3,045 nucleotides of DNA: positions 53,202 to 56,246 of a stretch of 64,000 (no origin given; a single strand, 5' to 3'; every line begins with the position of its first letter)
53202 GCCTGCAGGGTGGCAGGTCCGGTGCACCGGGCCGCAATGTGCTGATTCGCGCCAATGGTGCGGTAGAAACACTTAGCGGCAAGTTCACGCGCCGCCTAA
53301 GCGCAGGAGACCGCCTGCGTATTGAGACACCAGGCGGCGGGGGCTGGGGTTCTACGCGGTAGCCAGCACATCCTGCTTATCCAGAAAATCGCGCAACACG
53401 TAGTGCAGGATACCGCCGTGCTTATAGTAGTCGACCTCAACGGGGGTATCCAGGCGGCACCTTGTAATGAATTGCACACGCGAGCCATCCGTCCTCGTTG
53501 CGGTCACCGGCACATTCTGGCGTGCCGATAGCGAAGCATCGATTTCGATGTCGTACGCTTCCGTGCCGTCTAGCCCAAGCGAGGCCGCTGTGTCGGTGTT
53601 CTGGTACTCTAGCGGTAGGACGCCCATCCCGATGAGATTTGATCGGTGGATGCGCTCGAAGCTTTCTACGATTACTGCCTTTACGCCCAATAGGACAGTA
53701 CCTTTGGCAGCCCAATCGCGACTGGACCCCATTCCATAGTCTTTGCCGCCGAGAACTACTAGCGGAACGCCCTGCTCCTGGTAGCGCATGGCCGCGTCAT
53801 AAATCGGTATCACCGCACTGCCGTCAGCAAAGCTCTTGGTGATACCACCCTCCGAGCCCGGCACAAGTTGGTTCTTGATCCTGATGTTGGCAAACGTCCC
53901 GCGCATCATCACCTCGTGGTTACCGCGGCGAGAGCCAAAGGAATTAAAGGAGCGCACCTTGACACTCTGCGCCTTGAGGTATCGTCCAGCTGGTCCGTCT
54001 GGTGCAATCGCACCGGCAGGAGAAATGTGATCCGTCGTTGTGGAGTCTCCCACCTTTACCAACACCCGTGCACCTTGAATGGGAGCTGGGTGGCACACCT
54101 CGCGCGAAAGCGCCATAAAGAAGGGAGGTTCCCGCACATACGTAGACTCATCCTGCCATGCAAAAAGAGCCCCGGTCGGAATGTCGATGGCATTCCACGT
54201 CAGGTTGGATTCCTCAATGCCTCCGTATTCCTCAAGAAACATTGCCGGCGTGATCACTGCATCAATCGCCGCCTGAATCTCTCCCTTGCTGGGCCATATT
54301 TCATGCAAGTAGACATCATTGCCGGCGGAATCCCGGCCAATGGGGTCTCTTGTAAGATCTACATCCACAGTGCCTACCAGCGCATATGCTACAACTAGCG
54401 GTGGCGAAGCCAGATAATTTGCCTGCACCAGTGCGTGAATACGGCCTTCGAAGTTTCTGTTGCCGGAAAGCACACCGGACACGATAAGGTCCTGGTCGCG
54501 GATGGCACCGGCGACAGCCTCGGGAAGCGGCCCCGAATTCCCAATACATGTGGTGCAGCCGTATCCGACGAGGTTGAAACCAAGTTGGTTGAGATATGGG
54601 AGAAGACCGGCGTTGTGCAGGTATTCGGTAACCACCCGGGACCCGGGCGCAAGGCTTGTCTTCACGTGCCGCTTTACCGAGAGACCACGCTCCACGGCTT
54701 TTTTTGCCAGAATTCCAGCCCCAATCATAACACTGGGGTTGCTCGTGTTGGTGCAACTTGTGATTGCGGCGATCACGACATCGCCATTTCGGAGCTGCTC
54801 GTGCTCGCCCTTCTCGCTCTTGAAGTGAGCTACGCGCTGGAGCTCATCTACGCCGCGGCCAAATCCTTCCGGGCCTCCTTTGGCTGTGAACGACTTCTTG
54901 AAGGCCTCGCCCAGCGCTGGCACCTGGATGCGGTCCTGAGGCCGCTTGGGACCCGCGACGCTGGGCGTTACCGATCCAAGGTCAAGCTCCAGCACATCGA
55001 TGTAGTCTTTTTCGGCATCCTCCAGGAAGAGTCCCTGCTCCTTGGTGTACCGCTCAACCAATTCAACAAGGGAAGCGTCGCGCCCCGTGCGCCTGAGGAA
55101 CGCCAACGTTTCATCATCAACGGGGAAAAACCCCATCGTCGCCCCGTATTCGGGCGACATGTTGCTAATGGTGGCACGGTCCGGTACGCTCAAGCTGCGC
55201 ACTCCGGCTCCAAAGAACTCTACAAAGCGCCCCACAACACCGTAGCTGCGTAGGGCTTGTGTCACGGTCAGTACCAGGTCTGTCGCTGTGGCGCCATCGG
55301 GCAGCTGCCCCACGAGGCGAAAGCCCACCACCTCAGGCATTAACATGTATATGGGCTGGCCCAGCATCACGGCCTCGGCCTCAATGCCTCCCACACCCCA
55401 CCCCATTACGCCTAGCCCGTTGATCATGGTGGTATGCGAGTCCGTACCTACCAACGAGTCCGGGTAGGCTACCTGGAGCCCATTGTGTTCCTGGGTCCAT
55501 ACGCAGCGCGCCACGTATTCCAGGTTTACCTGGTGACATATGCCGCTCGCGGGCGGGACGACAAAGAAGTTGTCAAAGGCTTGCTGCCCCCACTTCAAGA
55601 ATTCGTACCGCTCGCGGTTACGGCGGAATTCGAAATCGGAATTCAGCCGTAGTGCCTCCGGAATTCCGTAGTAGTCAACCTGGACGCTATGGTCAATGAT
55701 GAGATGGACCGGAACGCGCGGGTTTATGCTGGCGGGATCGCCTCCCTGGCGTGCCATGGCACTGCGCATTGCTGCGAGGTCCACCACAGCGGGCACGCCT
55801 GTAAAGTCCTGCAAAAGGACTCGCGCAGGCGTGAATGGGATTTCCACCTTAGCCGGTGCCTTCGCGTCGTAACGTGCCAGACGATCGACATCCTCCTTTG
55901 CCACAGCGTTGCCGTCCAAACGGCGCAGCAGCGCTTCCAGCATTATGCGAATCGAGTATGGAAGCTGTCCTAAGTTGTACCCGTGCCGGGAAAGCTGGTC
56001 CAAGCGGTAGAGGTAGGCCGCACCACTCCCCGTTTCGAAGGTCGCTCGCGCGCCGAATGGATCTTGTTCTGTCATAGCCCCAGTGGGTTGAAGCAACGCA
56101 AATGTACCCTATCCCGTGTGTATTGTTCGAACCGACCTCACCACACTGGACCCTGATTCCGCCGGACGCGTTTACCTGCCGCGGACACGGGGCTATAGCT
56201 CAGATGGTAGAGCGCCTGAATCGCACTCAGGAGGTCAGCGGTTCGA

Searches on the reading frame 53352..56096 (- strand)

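Call 19: search_protein_families(library=pfam, proteins=[window:53352-56096:-], max_evalue=0.001)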
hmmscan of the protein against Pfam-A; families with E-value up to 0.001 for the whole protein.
window:53352-56096:- (914 aa): 2 families
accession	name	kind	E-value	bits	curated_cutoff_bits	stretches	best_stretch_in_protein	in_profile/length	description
PF00330.25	Aconitase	-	1.2e-162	542.6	28.7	1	83-575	14-463/463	Aconitase family (aconitate hydratase)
PF00694.25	Aconitase_C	-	2.6e-41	141.5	22.8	1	705-833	3-130/131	Aconitase C-terminal domain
